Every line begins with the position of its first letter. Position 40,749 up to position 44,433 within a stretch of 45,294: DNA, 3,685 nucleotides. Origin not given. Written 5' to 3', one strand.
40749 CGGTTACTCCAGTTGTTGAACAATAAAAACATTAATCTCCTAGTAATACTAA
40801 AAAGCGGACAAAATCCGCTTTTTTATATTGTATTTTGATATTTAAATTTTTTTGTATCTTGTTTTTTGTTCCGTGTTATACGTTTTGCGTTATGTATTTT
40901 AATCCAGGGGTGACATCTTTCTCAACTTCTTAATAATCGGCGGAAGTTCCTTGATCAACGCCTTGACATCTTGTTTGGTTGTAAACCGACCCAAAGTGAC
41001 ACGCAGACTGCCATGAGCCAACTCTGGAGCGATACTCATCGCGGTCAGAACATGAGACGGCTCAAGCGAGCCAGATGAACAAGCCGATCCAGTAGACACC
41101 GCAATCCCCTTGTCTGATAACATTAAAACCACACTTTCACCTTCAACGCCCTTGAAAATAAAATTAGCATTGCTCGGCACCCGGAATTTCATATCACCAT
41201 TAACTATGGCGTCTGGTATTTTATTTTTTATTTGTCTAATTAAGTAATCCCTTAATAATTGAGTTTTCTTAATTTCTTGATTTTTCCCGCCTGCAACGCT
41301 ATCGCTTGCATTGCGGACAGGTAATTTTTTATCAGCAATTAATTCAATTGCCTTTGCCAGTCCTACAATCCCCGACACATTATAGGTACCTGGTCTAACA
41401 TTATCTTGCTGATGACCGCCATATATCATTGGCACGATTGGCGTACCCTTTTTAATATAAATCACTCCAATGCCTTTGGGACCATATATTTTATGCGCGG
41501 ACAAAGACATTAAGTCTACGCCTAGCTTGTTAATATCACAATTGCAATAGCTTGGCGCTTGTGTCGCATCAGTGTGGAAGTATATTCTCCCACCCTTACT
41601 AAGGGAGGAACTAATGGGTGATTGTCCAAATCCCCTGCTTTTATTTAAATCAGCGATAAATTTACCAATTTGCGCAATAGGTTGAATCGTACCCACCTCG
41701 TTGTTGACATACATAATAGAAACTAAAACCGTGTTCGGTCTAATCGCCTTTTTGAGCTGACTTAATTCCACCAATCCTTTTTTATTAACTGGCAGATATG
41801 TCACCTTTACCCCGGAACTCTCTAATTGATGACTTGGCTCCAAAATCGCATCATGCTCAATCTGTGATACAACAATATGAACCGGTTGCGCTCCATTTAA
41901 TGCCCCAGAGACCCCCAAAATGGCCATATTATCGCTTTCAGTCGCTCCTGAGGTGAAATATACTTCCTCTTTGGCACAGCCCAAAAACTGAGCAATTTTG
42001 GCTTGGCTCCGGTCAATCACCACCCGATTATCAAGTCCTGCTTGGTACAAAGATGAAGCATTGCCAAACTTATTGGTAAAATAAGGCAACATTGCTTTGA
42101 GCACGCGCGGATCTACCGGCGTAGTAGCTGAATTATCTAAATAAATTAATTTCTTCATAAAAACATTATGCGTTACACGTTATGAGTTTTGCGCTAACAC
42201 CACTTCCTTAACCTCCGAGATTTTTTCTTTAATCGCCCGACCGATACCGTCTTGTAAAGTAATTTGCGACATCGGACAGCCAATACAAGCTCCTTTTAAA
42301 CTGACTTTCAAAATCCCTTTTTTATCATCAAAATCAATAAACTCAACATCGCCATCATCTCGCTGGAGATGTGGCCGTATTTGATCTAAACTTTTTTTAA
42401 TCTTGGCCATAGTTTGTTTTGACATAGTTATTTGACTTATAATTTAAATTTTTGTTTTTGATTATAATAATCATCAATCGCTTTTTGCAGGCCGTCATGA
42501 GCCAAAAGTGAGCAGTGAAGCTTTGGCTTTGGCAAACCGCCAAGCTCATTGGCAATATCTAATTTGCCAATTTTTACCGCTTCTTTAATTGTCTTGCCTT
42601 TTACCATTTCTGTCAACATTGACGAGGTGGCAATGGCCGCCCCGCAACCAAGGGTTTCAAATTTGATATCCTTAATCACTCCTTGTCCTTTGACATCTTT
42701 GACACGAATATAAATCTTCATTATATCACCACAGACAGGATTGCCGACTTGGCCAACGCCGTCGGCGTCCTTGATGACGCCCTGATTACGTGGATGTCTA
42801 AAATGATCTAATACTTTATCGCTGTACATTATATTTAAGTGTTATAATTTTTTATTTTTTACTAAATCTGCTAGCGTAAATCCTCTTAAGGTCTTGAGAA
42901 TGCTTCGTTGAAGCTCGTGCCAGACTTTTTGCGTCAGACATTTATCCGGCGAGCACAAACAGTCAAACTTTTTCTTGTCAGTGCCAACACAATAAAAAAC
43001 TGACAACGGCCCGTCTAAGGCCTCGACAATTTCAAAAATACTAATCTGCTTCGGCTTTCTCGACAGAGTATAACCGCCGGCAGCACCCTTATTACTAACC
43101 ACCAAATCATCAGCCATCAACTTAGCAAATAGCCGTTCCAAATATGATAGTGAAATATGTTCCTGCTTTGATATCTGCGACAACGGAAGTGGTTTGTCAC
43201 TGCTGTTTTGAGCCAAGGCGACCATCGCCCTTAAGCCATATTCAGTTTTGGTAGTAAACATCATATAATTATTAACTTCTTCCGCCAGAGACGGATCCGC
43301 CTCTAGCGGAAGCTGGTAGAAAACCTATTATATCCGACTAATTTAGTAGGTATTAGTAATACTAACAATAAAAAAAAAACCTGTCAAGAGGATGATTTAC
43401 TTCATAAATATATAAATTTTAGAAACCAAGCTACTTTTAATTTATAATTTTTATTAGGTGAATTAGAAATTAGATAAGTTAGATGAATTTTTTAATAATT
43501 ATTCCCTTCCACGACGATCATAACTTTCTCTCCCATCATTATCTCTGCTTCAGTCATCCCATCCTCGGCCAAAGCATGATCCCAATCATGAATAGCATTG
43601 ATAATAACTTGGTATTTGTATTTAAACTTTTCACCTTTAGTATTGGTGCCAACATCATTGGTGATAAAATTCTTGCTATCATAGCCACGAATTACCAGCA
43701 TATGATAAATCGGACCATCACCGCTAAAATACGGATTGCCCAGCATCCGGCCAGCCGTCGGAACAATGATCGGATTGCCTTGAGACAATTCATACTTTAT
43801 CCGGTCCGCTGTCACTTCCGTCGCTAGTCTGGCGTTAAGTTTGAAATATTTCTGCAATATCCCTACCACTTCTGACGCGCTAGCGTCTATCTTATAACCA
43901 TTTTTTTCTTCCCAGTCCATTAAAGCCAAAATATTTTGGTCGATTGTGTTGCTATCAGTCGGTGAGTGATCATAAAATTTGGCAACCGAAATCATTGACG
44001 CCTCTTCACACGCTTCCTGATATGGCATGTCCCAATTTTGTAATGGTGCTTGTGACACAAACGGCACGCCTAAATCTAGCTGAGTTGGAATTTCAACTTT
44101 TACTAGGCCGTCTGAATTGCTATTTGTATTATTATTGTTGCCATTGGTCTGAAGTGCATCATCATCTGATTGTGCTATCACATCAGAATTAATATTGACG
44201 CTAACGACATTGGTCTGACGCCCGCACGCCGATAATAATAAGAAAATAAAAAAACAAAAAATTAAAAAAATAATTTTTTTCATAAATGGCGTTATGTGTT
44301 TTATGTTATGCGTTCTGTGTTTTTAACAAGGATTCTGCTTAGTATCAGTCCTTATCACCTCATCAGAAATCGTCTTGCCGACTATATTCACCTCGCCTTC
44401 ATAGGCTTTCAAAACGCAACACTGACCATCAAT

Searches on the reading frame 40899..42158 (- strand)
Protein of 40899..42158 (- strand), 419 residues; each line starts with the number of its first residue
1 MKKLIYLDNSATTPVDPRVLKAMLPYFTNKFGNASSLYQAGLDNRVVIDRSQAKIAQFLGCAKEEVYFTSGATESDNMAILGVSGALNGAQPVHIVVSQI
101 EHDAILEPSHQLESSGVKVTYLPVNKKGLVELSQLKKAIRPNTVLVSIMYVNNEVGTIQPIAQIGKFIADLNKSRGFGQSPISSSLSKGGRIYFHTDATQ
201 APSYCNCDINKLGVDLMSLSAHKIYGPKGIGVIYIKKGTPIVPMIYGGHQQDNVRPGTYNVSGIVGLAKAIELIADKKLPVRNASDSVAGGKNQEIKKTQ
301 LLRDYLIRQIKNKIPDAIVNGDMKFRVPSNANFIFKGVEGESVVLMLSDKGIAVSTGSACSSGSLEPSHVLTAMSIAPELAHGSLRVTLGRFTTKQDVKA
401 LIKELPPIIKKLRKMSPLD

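Call 97: search_protein_families(library=pfam, proteins=[window:40899-42158:-], max_evalue=0.001)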
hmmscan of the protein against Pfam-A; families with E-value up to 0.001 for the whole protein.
window:40899-42158:- (419 aa): 1 family
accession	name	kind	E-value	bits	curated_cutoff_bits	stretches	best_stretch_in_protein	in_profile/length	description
PF00266.25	Aminotran_5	-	3e-73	247.4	21.5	2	5-168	1-165/371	Aminotransferase class-V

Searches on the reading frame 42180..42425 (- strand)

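Call 97: search_protein_families(library=pfam, proteins=[window:42180-42425:-], max_evalue=0.001)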
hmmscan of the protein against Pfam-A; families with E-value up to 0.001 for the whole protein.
window:42180-42425:- (81 aa): 1 family
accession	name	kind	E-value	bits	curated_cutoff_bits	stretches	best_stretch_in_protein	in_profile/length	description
PF01106.22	NifU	-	1e-25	90.1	27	1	9-76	1-67/67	NifU-like domain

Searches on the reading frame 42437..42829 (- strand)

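Call 97: search_protein_families(library=pfam, proteins=[window:42437-42829:-], max_evalue=0.001)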
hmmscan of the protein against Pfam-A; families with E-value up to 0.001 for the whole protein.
window:42437-42829:- (130 aa): 1 family
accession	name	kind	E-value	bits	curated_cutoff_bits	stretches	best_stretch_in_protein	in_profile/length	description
PF01592.21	NifU_N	-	1.3e-48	164.8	22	1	1-126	1-125/127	NifU-like N terminal domain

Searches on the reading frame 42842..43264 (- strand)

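Call 97: search_protein_families(library=pfam, proteins=[window:42842-43264:-], max_evalue=0.001)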
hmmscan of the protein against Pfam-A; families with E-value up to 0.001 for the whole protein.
window:42842-43264:- (140 aa): 1 family
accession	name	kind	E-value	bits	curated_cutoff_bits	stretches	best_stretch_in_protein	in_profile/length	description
PF02082.26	Rrf2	-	3.1e-37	128.1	30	1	4-137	2-132/132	Iron-dependent Transcriptional regulator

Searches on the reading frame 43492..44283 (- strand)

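Call 97: search_protein_families(library=pfam, proteins=[window:43492-44283:-], max_evalue=0.001)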
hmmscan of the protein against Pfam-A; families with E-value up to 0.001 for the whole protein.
window:43492-44283:- (263 aa): 1 family
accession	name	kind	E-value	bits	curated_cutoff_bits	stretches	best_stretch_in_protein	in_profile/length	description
PF13529.12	Peptidase_C39_2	-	3.9e-12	47.4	24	1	71-210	1-141/143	Peptidase_C39 like family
